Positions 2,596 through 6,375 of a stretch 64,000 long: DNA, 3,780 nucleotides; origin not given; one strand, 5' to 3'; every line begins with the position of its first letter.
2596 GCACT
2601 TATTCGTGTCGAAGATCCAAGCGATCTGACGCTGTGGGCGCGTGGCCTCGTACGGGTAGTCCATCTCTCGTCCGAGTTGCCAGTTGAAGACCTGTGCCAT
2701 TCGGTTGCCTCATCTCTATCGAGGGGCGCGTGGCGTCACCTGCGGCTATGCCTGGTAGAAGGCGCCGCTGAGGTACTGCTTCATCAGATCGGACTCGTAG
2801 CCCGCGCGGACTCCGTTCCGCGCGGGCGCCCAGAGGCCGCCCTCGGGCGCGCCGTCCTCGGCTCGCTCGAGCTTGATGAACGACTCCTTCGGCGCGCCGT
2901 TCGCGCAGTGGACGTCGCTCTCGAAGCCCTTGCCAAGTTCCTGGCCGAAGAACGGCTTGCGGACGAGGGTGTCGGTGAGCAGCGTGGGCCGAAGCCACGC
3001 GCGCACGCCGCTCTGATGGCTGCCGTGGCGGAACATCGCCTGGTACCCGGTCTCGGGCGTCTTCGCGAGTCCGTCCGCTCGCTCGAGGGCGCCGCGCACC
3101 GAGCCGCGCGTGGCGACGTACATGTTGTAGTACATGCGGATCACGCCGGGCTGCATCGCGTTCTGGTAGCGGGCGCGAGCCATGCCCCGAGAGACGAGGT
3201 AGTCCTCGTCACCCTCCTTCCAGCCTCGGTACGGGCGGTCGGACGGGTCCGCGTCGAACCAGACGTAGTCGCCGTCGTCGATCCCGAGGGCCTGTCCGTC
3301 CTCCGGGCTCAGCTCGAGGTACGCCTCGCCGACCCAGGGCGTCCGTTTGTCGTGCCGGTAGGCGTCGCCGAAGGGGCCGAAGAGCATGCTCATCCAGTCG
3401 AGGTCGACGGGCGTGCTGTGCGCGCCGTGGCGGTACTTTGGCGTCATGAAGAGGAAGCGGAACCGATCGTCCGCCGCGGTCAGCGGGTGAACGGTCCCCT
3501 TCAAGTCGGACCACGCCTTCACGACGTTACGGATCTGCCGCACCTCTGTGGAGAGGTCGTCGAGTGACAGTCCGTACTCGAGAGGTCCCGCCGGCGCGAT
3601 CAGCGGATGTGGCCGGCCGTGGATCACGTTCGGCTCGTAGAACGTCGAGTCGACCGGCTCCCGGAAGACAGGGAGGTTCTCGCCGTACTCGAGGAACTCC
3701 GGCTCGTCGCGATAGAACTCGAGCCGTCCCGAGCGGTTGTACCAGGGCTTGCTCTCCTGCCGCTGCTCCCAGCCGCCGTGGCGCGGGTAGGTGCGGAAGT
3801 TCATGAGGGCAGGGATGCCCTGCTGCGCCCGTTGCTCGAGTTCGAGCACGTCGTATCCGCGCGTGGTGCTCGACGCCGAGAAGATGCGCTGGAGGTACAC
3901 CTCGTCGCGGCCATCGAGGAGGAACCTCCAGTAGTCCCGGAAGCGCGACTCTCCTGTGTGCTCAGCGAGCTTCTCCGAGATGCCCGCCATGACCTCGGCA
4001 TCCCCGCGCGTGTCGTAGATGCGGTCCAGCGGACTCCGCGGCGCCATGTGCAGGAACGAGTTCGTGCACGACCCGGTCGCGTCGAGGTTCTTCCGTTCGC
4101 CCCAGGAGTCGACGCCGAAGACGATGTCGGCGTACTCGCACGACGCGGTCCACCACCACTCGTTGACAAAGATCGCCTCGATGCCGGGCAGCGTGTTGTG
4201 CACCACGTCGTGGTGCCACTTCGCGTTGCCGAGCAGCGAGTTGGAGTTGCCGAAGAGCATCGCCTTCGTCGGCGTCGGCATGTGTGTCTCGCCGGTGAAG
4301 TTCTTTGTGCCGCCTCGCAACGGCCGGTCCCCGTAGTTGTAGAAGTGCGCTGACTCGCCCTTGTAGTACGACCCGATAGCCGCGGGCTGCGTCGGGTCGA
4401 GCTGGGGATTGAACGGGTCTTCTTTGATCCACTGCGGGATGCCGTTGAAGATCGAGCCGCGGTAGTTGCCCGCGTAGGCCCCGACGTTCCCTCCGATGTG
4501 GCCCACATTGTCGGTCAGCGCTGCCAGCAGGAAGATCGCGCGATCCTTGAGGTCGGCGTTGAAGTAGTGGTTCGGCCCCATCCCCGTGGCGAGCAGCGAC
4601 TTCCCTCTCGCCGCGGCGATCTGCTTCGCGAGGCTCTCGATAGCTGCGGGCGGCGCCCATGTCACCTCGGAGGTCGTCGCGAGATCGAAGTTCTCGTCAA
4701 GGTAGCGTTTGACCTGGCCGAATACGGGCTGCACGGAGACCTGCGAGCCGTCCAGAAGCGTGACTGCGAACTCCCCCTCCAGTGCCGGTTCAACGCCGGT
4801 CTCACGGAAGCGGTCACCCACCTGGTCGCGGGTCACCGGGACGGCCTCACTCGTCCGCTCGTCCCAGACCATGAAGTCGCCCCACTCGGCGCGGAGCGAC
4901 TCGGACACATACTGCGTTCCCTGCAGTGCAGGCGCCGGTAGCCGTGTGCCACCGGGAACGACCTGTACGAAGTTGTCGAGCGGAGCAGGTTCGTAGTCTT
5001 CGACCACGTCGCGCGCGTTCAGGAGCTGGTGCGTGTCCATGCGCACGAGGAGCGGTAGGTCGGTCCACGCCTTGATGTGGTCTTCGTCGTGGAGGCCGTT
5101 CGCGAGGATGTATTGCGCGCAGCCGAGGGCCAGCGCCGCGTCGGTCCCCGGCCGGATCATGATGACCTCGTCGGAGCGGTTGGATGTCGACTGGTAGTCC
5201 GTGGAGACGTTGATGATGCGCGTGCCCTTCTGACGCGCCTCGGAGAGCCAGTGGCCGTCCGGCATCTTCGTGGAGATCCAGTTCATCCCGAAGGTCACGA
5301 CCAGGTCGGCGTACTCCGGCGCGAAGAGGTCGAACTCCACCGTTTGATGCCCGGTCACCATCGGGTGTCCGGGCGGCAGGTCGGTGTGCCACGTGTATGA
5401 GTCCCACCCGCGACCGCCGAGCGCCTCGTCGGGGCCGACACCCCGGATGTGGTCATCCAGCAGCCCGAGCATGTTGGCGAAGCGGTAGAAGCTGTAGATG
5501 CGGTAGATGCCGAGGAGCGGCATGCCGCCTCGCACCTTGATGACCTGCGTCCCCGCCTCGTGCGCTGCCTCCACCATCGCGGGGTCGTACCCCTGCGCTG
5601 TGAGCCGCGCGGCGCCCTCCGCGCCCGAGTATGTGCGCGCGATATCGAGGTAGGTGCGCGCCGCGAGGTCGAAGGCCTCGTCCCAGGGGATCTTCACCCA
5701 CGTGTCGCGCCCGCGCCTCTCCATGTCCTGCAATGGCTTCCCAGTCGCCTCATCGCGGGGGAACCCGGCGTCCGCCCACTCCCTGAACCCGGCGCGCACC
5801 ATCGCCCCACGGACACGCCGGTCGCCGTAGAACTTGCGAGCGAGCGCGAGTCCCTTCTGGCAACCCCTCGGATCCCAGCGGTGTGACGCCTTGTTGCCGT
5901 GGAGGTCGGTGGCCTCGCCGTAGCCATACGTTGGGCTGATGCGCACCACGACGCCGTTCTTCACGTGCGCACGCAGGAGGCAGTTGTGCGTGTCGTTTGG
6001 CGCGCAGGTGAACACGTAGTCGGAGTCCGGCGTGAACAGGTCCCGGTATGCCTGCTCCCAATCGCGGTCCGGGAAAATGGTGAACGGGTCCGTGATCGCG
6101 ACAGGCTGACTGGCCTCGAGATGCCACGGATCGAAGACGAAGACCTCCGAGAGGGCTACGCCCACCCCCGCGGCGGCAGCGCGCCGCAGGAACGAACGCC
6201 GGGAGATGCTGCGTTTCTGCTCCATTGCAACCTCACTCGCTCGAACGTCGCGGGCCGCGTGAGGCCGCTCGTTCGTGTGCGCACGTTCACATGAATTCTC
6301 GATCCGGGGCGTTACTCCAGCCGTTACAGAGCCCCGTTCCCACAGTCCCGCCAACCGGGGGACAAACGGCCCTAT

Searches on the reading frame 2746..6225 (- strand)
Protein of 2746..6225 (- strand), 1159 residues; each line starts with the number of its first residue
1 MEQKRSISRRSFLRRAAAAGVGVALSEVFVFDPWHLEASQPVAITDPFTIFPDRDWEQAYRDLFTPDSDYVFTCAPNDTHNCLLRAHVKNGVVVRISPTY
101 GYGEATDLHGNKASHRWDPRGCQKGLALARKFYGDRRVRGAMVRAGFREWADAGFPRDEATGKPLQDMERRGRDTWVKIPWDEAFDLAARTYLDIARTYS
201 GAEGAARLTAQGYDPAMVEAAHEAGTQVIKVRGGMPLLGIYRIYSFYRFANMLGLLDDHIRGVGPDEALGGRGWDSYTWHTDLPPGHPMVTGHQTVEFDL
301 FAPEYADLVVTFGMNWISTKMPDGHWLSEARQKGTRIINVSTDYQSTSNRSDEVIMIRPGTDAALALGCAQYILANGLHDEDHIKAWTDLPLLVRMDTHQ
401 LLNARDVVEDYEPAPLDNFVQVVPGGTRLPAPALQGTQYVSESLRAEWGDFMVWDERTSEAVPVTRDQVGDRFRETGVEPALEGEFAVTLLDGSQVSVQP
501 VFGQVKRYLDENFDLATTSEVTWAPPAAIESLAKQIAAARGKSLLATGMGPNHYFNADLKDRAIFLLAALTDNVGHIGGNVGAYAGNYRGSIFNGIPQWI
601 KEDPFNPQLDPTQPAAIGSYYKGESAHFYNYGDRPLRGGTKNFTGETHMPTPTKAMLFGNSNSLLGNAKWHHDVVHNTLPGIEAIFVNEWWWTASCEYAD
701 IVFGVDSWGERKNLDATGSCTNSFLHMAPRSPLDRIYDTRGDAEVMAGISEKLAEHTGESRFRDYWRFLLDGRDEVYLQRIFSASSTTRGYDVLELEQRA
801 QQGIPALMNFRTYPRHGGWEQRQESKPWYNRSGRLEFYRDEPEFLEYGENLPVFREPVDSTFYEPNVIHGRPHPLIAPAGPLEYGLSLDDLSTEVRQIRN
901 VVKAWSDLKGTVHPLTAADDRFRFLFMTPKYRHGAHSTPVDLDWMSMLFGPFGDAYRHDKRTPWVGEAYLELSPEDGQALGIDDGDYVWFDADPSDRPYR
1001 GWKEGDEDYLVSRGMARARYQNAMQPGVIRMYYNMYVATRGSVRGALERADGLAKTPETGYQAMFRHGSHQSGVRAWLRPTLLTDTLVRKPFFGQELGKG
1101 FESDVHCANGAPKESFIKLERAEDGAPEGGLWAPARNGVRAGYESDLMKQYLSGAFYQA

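Call 7: search_protein_families(library=pfam, proteins=[window:2746-6225:-], max_evalue=0.01)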
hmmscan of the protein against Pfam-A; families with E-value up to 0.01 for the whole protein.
window:2746-6225:- (1159 aa): 2 families
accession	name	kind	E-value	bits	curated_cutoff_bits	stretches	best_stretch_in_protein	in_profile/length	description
PF00384.28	Molybdopterin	-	2.9e-17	63.2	24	1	277-732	75-337/353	Molybdopterin oxidoreductase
PF01568.27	Molydop_binding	-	0.0021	18.5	26.8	0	966-989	28-51/110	Molydopterin dinucleotide binding domain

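Call 20: search_solved_structures(query=window:2746-6225:-, max_evalue=0.00001)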
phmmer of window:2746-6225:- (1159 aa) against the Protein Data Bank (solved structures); distinct sequences matched with E-value up to 0.00001: 20.
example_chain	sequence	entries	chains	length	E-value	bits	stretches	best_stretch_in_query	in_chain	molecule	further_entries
7b04_B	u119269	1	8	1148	8.7e-268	894.5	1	7-1156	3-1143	Nitrite oxidoreductase subunit A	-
4ydd_A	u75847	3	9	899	2.1e-46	161.2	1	269-864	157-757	DMSO reductase family type II enzyme, molybdopterin subunit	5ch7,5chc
5e7o_A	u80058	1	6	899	5.6e-46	159.8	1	269-864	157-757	DMSO reductase family type II enzyme, molybdopterin subunit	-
3ir5_A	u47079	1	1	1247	3.2e-31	110.9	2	268-398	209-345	Respiratory nitrate reductase 1 alpha chain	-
2ivf_A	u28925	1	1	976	3.3e-31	110.9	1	306-407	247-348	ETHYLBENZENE DEHYDROGENASE ALPHA-SUBUNIT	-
3ir6_A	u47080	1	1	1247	8e-30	106.3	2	268-398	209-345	Respiratory nitrate reductase 1 alpha chain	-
1r27_A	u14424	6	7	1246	1.6e-29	105.3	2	268-398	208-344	Respiratory nitrate reductase 1 alpha chain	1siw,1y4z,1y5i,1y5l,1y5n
1q16_A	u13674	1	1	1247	1.6e-29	105.3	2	268-398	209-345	Respiratory nitrate reductase 1 alpha chain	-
3egw_A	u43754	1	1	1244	2e-29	105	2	268-398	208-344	Respiratory nitrate reductase 1 alpha chain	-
3ir7_A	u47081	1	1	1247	2.4e-29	104.7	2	268-398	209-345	Respiratory nitrate reductase 1 alpha chain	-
1eu1_A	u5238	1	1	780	1.9e-14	55.3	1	519-767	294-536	DIMETHYL SULFOXIDE REDUCTASE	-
7l5i_A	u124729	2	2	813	2.5e-11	45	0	306-389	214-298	Trimethylamine-N-oxide reductase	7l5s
1dmr_A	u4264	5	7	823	1.5e-10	42.5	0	678-766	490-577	DMSO REDUCTASE | Dimethyl sulfoxide/trimethylamine N-oxide reductase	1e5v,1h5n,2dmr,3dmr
1e60_A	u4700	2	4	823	1.6e-10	42.4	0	678-766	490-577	Dimethyl sulfoxide/trimethylamine N-oxide reductase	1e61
4dmr_A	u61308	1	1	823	2.9e-10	41.5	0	678-766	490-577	DMSO REDUCTASE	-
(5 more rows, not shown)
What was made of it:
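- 2746..6225 (-): alpha subunit: periplasmic-type NxrA-like Mo-bisPGD catalytic subunit with a twin-arginine signal. phmmer against 7b04_B (Kuenenia NXR-A) gives E 8.7e-268 over the full length (call 20).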

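Call 51: find_homologous_proteins(query=window:2746-6225:-, max_evalue=1e-50)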
Query window:2746-6225:- (1159 aa): 3101 proteins with E <= 1e-50 among 8000 candidates; the best 120 are listed.
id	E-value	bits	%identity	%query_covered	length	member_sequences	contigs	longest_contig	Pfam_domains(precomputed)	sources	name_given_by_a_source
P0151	0.0e+0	2639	95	100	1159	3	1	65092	PF00384.28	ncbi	-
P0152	0.0e+0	2460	87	100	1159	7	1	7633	PF00384.28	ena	-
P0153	0.0e+0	2339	83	100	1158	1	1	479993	PF00384.28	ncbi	ncbi:MAG: hypothetical protein AMXMBFR23_01540 [Chloroflexota bacterium]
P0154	0.0e+0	2313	81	100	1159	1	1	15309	PF00384.28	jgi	jgi:nitrate reductase / nitrite oxidoreductase, alpha subunit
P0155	0.0e+0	2299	81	100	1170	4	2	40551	PF00384.28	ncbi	-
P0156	0.0e+0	2281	81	100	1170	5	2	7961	PF00384.28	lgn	-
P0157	0.0e+0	2277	81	100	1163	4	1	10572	PF00384.28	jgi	-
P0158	0.0e+0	2268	80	100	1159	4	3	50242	PF00384.28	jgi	-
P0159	0.0e+0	2263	80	100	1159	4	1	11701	PF00384.28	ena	-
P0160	0.0e+0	2187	78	100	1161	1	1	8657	PF00384.28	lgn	-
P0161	0.0e+0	2005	71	100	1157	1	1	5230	PF00384.28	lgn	-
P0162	0.0e+0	2000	71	100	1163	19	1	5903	PF00384.28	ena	-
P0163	0.0e+0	1997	72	99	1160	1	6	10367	PF00384.28,PF01568.28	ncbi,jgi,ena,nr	ncbi:MAG: molybdopterin-dependent oxidoreductase [Candidatus Rokubacteria bacterium]|nr:molybdopteri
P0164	0.0e+0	1986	71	100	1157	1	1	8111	PF00384.28,PF01568.28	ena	-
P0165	0.0e+0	1971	70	100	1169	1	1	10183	PF00384.28,PF01568.28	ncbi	-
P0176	0.0e+0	1945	69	100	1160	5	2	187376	PF00384.28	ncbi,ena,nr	ncbi:MAG: molybdopterin-dependent oxidoreductase [Dehalococcoidia bacterium]|nr:molybdopterin-depend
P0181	0.0e+0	1913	67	99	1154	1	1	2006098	PF00384.28,PF01568.28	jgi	jgi:nitrate reductase alpha subunit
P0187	0.0e+0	1858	66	97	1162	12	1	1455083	PF00384.28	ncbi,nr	ncbi:MAG: molybdopterin-dependent oxidoreductase [Thermoflexaceae bacterium]|nr:molybdopterin-depend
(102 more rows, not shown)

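Call 52: find_encoding_contigs(protein=P0153, flank=8000, max_places=1)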
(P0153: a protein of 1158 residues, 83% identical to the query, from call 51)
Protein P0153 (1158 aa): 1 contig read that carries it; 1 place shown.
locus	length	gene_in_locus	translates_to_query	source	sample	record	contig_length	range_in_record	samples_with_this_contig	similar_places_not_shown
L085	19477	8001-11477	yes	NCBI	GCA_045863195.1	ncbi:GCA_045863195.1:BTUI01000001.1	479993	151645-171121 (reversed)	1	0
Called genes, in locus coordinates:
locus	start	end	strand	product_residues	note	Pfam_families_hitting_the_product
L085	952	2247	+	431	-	PF01053:Cys_Met_Meta_PP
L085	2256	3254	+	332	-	PF04204:HTS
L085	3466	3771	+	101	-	PF01022:HTH_5 (weak), PF12840:HTH_20, PF12802:MarR_2 (weak)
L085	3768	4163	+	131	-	PF00903:Glyoxalase, PF13669:Glyoxalase_4 (weak)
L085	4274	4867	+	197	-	PF00132:Hexapep, PF25084:LbH_EIF2B (weak), PF21711:DCTN5 (weak), PF25087:GMPPB_C (weak), PF00132:Hexapep (weak)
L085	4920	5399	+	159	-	PF11188:DUF2975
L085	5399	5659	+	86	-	PF13443:HTH_26, PF13560:HTH_31 (faint)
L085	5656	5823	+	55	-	-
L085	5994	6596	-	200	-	PF02663:FmdE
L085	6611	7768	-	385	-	PF08448:PAS_4 (faint), PF03704:BTAD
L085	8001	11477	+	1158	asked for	PF00384:Molybdopterin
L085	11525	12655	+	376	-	PF13187:Fer4_9 (faint), PF12797:Fer4_2 (faint), PF12838:Fer4_7, PF13237:Fer4_10, PF13247:Fer4_11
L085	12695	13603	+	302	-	PF09459:EB_dh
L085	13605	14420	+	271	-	PF02613:Nitrate_red_del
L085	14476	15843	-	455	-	PF03972:MmgE_PrpD_N, PF19305:MmgE_PrpD_C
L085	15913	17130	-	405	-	PF02771:Acyl-CoA_dh_N (weak), PF02770:Acyl-CoA_dh_M, PF00441:Acyl-CoA_dh_1, PF08028:Acyl-CoA_dh_2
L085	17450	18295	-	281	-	-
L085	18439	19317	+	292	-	PF00578:AhpC-TSA, PF08534:Redoxin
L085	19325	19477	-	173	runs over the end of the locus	PF13302:Acetyltransf_3, PF00583:Acetyltransf_1 (weak)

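Call 53: find_encoding_contigs(protein=P0176, flank=8000, max_places=1)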
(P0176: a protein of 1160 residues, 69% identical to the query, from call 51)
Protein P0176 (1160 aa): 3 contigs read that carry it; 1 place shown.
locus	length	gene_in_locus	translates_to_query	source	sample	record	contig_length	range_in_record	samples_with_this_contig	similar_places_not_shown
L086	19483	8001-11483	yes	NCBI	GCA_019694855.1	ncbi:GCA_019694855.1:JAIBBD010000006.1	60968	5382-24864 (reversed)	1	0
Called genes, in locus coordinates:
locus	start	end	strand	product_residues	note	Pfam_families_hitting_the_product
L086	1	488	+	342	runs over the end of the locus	PF03446:NAD_binding_2 (weak), PF02153:PDH_N, PF20463:PDH_C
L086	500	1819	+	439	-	PF00275:EPSP_synthase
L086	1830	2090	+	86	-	PF04025:RemA-like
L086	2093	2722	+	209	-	PF00625:Guanylate_kin, PF13671:AAA_33 (faint)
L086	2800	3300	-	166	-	PF13302:Acetyltransf_3 (weak), PF00583:Acetyltransf_1, PF13673:Acetyltransf_10 (weak), PF13508:Acetyltransf_7, PF08445:FR47 (weak)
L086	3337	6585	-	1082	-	-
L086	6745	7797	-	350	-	PF03205:MobB, PF02663:FmdE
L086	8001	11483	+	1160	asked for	PF00384:Molybdopterin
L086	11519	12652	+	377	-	PF13187:Fer4_9 (faint), PF12797:Fer4_2 (faint), PF12838:Fer4_7 (weak), PF13237:Fer4_10 (weak), PF13247:Fer4_11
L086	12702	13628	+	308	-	PF09459:EB_dh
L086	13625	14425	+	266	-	PF02613:Nitrate_red_del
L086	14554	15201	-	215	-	PF13462:Thioredoxin_4 (faint), PF01323:DSBA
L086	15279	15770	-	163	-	-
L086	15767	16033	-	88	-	-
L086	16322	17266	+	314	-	PF00296:Bac_luciferase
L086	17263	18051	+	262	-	PF13489:Methyltransf_23, PF01728:FtsJ (weak), PF07021:MetW (weak), PF13847:Methyltransf_31, PF08241:Methyltransf_11, PF08242:Methyltransf_12, PF13649:Methyltransf_25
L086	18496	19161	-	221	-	PF01058:Oxidored_q6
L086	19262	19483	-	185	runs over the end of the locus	PF01625:PMSR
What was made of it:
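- In L086 a MobB-FmdE fusion lies beside nxrA without any regulator (call 53).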

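Call 54: find_encoding_contigs(protein=P0181, flank=8000, max_places=1)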
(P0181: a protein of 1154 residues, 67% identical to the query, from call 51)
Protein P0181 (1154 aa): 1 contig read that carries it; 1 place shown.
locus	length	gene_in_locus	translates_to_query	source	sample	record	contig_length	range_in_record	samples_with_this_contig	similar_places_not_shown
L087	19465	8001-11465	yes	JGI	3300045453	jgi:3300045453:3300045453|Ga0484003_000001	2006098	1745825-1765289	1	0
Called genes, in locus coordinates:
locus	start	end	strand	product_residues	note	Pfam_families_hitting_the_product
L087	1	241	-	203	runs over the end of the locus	PF09459:EB_dh (faint)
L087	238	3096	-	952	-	PF00384:Molybdopterin, PF01568:Molydop_binding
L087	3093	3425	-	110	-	-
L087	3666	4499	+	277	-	PF00027:cNMP_binding, PF13545:HTH_Crp_2, PF00325:Crp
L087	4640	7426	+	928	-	PF00384:Molybdopterin, PF01568:Molydop_binding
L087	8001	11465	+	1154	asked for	PF00384:Molybdopterin, PF01568:Molydop_binding (faint)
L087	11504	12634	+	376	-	PF13187:Fer4_9 (faint), PF12838:Fer4_7 (weak), PF13237:Fer4_10 (weak), PF13247:Fer4_11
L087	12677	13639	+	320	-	PF09459:EB_dh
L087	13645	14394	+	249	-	PF02613:Nitrate_red_del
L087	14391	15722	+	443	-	PF16947:Ferredoxin_N, PF12838:Fer4_7 (faint), PF13187:Fer4_9 (faint), PF00037:Fer4 (faint), PF12797:Fer4_2 (faint), PF12837:Fer4_6 (faint), PF13237:Fer4_10 (faint), PF13247:Fer4_11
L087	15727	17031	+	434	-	PF03916:NrfD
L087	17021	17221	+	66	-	-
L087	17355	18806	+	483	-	PF01663:Phosphodiest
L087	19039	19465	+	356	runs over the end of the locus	-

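Call 55: find_encoding_contigs(protein=P0187, flank=8000, max_places=1)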
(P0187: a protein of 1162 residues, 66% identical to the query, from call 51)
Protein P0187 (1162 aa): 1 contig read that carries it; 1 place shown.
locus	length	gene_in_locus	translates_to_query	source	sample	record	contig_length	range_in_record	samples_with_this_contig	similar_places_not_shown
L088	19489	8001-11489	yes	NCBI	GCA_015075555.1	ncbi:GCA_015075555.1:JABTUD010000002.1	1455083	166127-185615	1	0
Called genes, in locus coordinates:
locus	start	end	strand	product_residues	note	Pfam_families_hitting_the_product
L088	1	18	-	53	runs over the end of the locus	-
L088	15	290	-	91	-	-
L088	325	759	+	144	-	-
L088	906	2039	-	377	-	PF00331:Glyco_hydro_10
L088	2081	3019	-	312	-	PF04545:Sigma70_r4 (weak), PF13011:LZ_Tnp_IS481, PF13384:HTH_23, PF13518:HTH_28, PF13551:HTH_29, PF13565:HTH_32, PF00665:rve, PF13683:rve_3, +5 more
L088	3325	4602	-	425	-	PF04860:Phage_portal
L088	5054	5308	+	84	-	PF15919:HicB_lk_antitox (weak)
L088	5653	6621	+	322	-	PF00196:GerE, PF08281:Sigma70_r4_2 (faint)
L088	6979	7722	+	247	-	PF05168:HEPN (weak)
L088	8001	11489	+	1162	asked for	PF00384:Molybdopterin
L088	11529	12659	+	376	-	PF13187:Fer4_9 (faint), PF12838:Fer4_7, PF13237:Fer4_10 (weak), PF13247:Fer4_11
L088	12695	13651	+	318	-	PF09459:EB_dh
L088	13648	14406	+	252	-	PF02613:Nitrate_red_del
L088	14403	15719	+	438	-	PF16947:Ferredoxin_N, PF12838:Fer4_7 (faint), PF13187:Fer4_9 (faint), PF13237:Fer4_10 (faint), PF00037:Fer4 (faint), PF12797:Fer4_2 (faint), PF12837:Fer4_6 (faint), PF13247:Fer4_11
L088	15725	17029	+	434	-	PF03916:NrfD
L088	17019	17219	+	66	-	-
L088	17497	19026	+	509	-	PF00884:Sulfatase, PF01663:Phosphodiest (faint), PF16347:SGSH_C (faint)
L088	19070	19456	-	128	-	PF09339:HTH_IclR (faint), PF13463:HTH_27 (weak), PF12802:MarR_2, PF01047:MarR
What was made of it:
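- NXR operons at 66-69% alpha identity lack the regulator, and those at 66-67% also lack FmdE (calls 53-55).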

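Call 84: search_protein_families(library=ncbifam, proteins=[window:2746-6225:-], max_evalue=0.001)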
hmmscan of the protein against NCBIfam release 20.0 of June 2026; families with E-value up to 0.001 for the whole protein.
window:2746-6225:- (1159 aa): 17 families
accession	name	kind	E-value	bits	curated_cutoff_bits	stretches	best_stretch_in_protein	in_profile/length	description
TIGR03479.1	DMSO_red_II_alp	subfamily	1.1e-91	308.3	984.75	2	269-858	188-773/913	molybdopterin-dependent oxidoreductase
NF042978.1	EthbenzDh_ebdA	equivalog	7.3e-39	133.2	2000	3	306-407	247-348/977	ethylbenzene dehydrogenase subunit alpha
TIGR01580.1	narG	equivalog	3.7e-37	127.5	1084.15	2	269-400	209-346/1235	nitrate reductase subunit alpha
TIGR02166.1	dmsA_ynfE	subfamily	1.5e-31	109.3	777.7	2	519-758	337-559/794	DMSO/selenate family reductase complex A subunit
TIGR00509.1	bisC_fam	subfamily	3.2e-25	88.5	1017.55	3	518-847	283-600/772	molybdopterin guanine dinucleotide-containing S/N-oxide reductase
NF011566.1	PRK14990.1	exception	3.5e-20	71.6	1600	2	518-598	356-434/814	dimethylsulfoxide reductase subunit A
NF041885.1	selenate_YnfE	exception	1e-19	69.9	1675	2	518-592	343-416/805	selenate/tellurate reductase subunit YnfE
NF041884.1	selenate_YnfF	exception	6.6e-18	64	1650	2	519-719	337-523/798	selenate/tellurate reductase subunit YnfF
TIGR01591.1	Fdh-alpha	equivalog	4.1e-17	61.5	666.25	1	304-386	154-236/672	formate dehydrogenase subunit alpha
NF011682.0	PRK15102.1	equivalog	5.5e-16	57.8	909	1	520-841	338-649/829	trimethylamine-N-oxide reductase TorA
TIGR02164.1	torA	equivalog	2e-14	52.7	1465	1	523-757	337-568/824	trimethylamine-N-oxide reductase TorA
NF012032.0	PRK15488.1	equivalog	7.1e-11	40.8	694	1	306-388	197-281/759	thiosulfate reductase PhsA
NF041513.1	formate_DH_Act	exception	3.2e-10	38.5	1400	1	305-397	212-304/1067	formate dehydrogenase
TIGR01553.1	formate-DH-alph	equivalog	3.9e-10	38.2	814.2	1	306-397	222-313/1009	formate dehydrogenase-N subunit alpha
NF047855.1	AssmNtatRedNasC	equivalog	1e-05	24.1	1100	1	326-388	201-263/708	assimilatory nitrate reductase catalytic subunit NasC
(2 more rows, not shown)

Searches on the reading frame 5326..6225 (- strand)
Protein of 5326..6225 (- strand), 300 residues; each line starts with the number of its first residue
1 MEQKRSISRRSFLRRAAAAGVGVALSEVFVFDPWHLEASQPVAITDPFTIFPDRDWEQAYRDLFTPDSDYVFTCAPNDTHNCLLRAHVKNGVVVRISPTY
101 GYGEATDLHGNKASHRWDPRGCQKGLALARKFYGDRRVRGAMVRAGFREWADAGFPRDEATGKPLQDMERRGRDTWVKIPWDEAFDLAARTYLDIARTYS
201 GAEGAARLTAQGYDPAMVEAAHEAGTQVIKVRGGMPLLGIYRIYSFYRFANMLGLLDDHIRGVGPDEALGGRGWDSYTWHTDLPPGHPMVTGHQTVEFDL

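Call 74: search_solved_structures(query=window:5326-6225:-, max_evalue=1e-20, show_alignments=1)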
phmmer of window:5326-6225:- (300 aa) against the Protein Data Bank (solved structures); distinct sequences matched with E-value up to 1e-20: 1.
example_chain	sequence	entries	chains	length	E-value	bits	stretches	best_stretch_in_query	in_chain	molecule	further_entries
7b04_B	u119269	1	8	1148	4.5e-80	272.5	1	7-299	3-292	Nitrite oxidoreductase subunit A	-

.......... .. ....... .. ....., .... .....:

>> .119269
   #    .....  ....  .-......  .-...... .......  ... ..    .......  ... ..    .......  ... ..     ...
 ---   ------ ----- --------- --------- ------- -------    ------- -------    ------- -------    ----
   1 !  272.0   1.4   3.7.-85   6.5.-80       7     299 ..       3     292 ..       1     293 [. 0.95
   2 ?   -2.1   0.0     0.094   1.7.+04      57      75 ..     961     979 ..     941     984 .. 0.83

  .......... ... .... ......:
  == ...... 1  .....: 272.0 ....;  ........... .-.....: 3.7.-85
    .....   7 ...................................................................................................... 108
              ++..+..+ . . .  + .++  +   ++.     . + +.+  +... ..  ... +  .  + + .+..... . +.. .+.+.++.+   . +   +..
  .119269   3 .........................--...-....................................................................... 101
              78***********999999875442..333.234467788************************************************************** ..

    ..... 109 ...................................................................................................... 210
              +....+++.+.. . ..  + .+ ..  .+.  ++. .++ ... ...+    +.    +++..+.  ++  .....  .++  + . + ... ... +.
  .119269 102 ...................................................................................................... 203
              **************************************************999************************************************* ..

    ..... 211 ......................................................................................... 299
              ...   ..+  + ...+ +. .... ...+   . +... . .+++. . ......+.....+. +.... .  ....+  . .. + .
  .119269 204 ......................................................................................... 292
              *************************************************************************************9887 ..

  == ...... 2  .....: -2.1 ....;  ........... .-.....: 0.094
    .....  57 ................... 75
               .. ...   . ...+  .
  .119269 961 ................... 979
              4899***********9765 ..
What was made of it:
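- Checked: The enzyme is specifically a periplasmic NXR-type enzyme (calls 20, 74).
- Enzyme identity: calls 20 and 74.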
